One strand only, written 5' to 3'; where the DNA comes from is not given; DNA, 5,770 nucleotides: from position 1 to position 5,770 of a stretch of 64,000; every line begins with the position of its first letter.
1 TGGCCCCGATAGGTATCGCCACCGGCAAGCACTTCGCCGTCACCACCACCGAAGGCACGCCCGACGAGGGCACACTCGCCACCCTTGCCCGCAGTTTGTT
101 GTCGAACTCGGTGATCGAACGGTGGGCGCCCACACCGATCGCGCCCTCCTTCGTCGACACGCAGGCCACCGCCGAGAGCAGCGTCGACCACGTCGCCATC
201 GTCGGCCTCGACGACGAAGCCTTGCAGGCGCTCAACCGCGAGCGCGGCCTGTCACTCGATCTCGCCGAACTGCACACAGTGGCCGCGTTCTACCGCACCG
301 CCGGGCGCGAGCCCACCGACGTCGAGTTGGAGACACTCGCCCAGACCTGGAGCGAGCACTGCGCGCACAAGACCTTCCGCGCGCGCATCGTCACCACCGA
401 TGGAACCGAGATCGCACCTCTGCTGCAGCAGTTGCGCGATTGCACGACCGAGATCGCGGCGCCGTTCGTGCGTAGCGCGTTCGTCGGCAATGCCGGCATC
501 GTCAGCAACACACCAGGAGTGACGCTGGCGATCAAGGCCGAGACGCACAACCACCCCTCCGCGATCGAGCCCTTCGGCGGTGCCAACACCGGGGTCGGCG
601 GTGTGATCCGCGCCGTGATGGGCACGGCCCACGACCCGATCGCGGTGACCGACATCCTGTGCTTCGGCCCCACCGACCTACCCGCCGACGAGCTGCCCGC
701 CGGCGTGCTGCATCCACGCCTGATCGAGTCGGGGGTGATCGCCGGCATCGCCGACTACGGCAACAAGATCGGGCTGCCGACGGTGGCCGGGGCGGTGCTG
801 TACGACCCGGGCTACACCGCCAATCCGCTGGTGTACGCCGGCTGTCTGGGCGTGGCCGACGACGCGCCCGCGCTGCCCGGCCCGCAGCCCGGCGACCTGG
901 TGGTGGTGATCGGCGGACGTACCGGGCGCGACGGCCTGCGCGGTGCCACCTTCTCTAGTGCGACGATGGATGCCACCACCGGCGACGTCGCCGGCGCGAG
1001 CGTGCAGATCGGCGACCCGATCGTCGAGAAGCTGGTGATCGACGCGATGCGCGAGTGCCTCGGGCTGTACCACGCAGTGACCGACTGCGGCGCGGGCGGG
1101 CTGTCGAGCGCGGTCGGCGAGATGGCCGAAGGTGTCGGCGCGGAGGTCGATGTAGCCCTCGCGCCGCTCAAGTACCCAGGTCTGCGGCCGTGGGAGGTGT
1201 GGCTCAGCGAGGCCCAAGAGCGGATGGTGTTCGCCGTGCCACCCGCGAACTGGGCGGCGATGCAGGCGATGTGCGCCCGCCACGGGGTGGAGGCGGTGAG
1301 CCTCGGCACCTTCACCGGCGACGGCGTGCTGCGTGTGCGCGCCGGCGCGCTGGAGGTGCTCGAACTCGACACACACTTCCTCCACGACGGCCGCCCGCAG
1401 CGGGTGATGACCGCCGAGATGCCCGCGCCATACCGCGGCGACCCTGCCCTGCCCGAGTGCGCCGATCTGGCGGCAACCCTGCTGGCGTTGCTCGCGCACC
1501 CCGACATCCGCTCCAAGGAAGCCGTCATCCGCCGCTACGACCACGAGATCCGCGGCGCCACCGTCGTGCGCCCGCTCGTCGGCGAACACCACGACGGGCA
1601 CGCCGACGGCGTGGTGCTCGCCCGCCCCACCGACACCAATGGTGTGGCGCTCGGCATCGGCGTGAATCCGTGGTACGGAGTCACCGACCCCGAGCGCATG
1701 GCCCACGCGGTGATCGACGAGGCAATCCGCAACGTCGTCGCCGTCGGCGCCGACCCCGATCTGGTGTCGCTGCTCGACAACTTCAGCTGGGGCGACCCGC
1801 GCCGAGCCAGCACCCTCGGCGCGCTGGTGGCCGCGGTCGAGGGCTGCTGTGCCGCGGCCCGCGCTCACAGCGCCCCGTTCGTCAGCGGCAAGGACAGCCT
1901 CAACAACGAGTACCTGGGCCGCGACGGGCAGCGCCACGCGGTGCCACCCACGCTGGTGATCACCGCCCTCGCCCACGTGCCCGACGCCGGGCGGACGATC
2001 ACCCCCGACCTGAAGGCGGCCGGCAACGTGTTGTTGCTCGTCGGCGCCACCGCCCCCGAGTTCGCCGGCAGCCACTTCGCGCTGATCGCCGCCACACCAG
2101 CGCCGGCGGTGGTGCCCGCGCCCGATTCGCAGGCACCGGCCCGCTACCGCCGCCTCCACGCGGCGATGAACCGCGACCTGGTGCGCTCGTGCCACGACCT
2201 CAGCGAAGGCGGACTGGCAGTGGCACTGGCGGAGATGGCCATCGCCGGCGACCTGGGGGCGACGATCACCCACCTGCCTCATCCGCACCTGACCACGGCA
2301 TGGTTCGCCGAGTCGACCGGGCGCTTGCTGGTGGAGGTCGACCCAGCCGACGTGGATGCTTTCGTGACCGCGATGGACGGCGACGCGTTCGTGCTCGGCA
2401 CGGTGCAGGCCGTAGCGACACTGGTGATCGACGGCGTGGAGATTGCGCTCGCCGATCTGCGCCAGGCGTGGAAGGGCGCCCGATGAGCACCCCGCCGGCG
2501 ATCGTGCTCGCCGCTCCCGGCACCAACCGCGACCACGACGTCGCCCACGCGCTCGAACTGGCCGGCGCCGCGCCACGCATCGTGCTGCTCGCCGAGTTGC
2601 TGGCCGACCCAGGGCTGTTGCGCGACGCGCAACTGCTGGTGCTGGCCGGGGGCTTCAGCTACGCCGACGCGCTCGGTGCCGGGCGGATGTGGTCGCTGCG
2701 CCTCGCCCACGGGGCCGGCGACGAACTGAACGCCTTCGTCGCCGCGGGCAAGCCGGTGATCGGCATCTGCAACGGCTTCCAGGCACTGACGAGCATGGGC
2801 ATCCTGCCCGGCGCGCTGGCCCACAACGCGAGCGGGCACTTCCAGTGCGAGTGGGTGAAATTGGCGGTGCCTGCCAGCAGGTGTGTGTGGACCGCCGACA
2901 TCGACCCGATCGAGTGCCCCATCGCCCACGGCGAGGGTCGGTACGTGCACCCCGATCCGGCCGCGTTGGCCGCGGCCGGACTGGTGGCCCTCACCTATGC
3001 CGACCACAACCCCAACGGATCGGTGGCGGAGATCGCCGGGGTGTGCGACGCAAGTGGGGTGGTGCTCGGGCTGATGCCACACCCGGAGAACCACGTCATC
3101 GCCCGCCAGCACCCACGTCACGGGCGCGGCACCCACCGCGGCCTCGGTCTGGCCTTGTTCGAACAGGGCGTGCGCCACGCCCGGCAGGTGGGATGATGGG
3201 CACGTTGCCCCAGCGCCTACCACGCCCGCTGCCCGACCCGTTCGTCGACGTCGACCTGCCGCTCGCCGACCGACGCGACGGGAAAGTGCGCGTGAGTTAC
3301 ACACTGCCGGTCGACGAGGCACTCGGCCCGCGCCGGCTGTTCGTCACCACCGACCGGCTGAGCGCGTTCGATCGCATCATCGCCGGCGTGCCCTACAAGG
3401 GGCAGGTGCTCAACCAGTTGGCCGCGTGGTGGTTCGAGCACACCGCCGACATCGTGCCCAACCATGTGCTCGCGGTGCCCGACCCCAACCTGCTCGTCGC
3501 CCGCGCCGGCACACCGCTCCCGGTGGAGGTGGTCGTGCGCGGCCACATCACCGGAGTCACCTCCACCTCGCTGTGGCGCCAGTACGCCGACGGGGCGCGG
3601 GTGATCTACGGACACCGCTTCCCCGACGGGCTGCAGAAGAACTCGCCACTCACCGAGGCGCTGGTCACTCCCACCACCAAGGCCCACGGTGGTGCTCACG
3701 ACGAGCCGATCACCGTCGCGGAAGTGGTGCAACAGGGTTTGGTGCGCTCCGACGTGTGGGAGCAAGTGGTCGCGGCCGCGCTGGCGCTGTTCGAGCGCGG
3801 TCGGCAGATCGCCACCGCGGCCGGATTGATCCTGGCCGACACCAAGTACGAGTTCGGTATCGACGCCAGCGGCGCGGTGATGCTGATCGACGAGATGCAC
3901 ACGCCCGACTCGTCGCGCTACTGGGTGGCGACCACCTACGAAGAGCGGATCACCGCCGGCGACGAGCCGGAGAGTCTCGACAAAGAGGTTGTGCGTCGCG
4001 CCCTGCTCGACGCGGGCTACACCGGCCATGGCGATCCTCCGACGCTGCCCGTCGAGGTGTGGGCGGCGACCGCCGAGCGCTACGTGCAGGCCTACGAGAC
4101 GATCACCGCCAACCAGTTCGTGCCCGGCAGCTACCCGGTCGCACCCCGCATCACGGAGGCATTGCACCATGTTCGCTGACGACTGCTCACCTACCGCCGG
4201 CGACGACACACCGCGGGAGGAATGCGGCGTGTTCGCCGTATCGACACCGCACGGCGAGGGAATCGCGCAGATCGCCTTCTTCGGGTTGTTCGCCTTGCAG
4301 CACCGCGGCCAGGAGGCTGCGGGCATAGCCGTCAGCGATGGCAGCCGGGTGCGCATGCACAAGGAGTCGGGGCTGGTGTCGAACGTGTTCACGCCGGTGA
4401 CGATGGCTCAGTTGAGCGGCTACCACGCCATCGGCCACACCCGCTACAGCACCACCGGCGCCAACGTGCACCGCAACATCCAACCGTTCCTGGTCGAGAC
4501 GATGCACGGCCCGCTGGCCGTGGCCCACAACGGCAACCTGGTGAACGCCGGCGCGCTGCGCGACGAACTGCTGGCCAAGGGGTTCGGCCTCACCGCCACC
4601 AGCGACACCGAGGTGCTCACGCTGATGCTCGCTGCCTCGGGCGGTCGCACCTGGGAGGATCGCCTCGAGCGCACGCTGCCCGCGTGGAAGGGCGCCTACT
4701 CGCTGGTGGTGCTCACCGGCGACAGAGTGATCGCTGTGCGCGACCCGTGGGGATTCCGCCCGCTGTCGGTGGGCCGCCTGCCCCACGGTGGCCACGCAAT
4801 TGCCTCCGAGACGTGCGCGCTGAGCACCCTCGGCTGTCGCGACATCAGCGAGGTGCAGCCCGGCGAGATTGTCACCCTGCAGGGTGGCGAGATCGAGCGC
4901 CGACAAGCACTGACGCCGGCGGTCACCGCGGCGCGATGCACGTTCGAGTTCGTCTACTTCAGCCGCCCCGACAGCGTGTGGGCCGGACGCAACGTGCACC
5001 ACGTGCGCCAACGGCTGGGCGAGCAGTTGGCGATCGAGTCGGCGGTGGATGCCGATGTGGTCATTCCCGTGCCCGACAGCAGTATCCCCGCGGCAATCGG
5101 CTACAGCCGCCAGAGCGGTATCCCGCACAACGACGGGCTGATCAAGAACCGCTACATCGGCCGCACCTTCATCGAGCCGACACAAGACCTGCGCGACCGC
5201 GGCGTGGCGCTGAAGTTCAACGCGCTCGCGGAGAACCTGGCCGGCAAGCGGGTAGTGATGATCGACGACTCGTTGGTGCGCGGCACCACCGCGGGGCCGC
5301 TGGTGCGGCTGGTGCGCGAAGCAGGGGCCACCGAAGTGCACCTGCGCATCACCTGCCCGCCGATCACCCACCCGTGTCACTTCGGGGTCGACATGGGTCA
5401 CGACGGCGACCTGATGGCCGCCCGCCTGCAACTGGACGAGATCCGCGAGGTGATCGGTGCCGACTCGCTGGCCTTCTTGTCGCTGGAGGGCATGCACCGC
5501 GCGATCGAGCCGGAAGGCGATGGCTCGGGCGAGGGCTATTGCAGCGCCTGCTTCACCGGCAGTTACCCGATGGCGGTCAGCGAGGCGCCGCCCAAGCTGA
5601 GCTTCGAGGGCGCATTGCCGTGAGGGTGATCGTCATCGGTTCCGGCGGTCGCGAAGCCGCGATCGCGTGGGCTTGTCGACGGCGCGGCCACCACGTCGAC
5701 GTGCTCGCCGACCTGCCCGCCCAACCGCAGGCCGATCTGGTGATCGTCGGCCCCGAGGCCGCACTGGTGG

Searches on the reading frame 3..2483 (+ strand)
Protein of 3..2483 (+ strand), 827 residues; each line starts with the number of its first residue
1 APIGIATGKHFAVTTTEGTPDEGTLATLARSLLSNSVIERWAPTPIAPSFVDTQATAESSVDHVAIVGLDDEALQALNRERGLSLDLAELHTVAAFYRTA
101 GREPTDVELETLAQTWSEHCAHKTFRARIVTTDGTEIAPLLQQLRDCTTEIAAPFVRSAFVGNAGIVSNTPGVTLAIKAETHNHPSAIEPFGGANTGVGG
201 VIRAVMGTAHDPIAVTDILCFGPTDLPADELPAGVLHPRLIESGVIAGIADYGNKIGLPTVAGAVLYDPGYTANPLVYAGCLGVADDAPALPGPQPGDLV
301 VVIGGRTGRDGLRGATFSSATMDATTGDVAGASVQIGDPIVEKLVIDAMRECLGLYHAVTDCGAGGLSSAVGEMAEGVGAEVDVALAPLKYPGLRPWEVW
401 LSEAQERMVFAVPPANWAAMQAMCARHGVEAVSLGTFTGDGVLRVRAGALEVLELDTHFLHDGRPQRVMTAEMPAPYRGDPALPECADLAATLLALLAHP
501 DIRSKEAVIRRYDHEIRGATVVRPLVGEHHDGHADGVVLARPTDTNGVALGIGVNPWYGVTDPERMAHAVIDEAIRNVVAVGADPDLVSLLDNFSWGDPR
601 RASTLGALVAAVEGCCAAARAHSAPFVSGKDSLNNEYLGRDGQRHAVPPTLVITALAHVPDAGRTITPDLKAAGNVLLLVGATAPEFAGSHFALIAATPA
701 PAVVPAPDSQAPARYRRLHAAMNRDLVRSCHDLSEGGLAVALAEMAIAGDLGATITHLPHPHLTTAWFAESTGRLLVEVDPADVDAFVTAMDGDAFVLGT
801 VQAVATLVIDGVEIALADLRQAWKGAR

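Call 76: search_protein_families(library=pfam, proteins=[window:3-2483:+], max_evalue=0.00001)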
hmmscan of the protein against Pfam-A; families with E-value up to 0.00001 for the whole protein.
window:3-2483:+ (827 aa): 3 families
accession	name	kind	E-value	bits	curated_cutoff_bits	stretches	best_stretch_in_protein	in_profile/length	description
PF02769.27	AIRS_C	-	2.4e-47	161.4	23.1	2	295-446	1-154/156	AIR synthase related protein, C-terminal domain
PF00586.29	AIRS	-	1.8e-20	73.9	24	2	163-284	3-111/112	AIR synthase related protein, N-terminal domain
PF18072.6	FGAR-AT_linker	-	2.9e-17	63.3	26.6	1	74-123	1-50/50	Formylglycinamide ribonucleotide amidotransferase linker domain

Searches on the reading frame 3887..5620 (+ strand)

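Call 76: search_protein_families(library=pfam, proteins=[window:3887-5620:+], max_evalue=0.00001)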
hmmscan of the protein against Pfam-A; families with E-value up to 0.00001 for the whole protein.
window:3887-5620:+ (578 aa): 2 families
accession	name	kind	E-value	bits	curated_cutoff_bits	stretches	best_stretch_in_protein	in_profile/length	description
PF13522.11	GATase_6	-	2e-17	63.8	27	1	180-308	12-130/130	Glutamine amidotransferase domain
PF13537.11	GATase_7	-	1.6e-15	57.6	25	1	185-312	2-121/123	Glutamine amidotransferase domain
